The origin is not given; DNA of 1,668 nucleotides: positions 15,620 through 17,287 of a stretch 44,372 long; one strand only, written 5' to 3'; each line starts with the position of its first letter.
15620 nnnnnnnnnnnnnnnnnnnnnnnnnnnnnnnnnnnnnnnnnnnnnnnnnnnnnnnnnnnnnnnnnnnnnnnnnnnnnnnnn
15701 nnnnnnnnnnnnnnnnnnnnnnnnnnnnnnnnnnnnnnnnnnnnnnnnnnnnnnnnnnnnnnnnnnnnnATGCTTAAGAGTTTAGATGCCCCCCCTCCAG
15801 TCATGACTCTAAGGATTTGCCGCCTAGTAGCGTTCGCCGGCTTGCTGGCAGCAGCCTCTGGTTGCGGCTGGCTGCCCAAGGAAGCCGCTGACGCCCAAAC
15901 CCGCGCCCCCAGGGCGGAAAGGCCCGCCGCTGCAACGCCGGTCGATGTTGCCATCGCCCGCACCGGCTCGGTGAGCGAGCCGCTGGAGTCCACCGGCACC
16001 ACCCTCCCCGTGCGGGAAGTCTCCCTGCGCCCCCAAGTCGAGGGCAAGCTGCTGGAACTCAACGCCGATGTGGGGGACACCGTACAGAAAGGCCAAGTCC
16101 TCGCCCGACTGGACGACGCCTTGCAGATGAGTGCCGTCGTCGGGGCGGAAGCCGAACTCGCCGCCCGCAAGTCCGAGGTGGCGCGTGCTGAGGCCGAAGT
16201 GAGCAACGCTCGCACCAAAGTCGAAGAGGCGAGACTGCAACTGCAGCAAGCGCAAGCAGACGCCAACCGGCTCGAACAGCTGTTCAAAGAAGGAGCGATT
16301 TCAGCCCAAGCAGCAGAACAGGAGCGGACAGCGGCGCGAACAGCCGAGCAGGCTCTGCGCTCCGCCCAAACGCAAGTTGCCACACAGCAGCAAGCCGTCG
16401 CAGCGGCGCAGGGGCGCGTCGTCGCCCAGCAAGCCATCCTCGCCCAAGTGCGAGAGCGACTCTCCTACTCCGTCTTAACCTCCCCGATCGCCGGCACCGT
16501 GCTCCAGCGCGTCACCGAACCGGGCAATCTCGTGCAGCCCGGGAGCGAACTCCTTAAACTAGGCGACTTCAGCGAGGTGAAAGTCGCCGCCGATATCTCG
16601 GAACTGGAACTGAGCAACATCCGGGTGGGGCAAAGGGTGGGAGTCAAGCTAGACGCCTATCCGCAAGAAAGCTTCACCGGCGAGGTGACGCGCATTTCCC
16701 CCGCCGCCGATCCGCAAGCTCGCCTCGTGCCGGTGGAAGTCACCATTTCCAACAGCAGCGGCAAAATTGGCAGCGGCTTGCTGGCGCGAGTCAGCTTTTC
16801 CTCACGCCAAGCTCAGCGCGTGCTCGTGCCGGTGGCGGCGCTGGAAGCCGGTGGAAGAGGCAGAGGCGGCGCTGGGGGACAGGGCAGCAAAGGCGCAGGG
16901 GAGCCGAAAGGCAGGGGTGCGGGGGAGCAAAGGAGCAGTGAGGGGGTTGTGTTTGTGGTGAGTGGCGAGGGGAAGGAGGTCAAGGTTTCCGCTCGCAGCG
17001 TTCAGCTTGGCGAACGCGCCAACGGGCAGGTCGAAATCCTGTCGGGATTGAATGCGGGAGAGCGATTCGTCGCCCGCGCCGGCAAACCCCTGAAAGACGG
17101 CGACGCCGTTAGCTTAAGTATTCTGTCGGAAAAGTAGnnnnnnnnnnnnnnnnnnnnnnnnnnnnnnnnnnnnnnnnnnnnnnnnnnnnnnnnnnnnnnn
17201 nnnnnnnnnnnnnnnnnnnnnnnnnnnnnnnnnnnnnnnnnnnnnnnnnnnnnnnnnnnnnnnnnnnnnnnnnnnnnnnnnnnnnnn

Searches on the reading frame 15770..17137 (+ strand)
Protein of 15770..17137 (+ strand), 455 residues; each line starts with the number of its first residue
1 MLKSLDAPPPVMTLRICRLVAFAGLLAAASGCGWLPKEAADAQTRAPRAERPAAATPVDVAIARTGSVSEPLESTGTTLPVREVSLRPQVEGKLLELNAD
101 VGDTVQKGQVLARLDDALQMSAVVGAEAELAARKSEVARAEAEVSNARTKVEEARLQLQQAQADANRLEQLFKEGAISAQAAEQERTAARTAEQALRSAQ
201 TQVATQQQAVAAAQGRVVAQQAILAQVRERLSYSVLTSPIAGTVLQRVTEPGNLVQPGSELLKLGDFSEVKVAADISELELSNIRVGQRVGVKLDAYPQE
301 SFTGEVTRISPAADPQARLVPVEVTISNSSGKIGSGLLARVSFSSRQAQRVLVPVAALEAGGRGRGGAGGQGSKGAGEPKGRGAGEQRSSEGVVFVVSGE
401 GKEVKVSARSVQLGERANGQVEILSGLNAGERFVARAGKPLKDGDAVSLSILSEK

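Call 7: search_protein_families(library=pfam, proteins=[window:15770-17137:+])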
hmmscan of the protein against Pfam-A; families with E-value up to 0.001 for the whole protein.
window:15770-17137:+ (455 aa): 4 families
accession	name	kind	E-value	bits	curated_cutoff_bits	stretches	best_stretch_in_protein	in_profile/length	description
PF16576.10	HlyD_D23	-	1.4e-27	96.8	30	1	184-339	61-214/214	Barrel-sandwich domain of CusB or HlyD membrane-fusion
PF13437.12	HlyD_3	-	3.4e-20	73.2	22.2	1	235-329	1-96/106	HlyD family secretion protein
PF13533.13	Biotin_lipoyl_2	-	5.5e-07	29.7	29.8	1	84-115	1-32/32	Biotin-lipoyl like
PF00364.28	Biotin_lipoyl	-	0.00094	19.4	22.1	0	89-114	48-73/73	Biotin-requiring enzyme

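Call 9: search_protein_families(library=ncbifam, proteins=[window:15770-17137:+])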
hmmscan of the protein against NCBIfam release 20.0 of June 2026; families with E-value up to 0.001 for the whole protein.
window:15770-17137:+ (455 aa): 18 families
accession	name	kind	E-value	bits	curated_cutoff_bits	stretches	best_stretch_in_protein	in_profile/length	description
TIGR01730.1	RND_mfp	subfamily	2.5e-55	187.7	94.9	4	199-364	100-266/322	efflux RND transporter periplasmic adaptor subunit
NF002939.0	PRK03598.1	equivalog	1.1e-36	126.6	393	1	81-314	42-285/332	secretion protein HlyD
TIGR00998.1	8a0101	subfamily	1.1e-35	123.2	390.8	1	82-325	41-297/334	EmrA/EmrK family multidrug efflux transporter periplasmic adaptor subunit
TIGR00999.1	8a0102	subfamily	1.3e-29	103.2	319.3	2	102-358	1-218/271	CzcB/NccB family metal efflux transporter periplasmic adaptor subunit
NF007785.0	PRK10476.1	equivalog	3e-27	95.3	376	1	77-310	42-285/347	multidrug transporter subunit MdtN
NF008606.0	PRK11578.1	equivalog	2.8e-20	72.8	342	1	61-358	39-314/371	macrolide transporter subunit MacA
NF011715.0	PRK15136.1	equivalog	1.8e-19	69.6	563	1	83-313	61-296/390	multidrug efflux MFS transporter periplasmic adaptor subunit EmrA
TIGR02971.1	heterocyst_DevB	subfamily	3.5e-19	69.4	129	1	95-311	28-280/327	ABC exporter membrane fusion protein, DevB family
NF008589.1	PRK11556.1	equivalog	2.3e-15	56.4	391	1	40-144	40-145/392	MdtA/MuxA family multidrug efflux RND transporter periplasmic adaptor subunit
TIGR01843.1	type_I_hlyD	subfamily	7.6e-15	54.8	208.65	2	177-313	213-355/422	HlyD family type I secretion periplasmic adaptor subunit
NF045680.1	DiMtlExpIhpB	equivalog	1.4e-13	50.5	450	2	211-354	113-258/326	divalent metal ion exporter adaptor subunit IhpB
NF038010.1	ABC_adapt_DarC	equivalog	3.3e-11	42.6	450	1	66-357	55-352/417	darobactin export ABC transporter periplasmic adaptor subunit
TIGR03794.1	NHLM_micro_HlyD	equivalog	2.7e-10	39.8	156.2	1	128-268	146-287/421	NHLP bacteriocin system secretion protein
NF045904.1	RND-peri-MexE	equivalog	3.4e-10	39.4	714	1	43-145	23-125/390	multidrug efflux RND transporter periplasmic adaptor subunit MexE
NF000272.2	OqxA_adapt_sub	exception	1.8e-08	33.8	835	1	42-146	32-130/391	multidrug efflux RND transporter periplasmic adaptor subunit OqxA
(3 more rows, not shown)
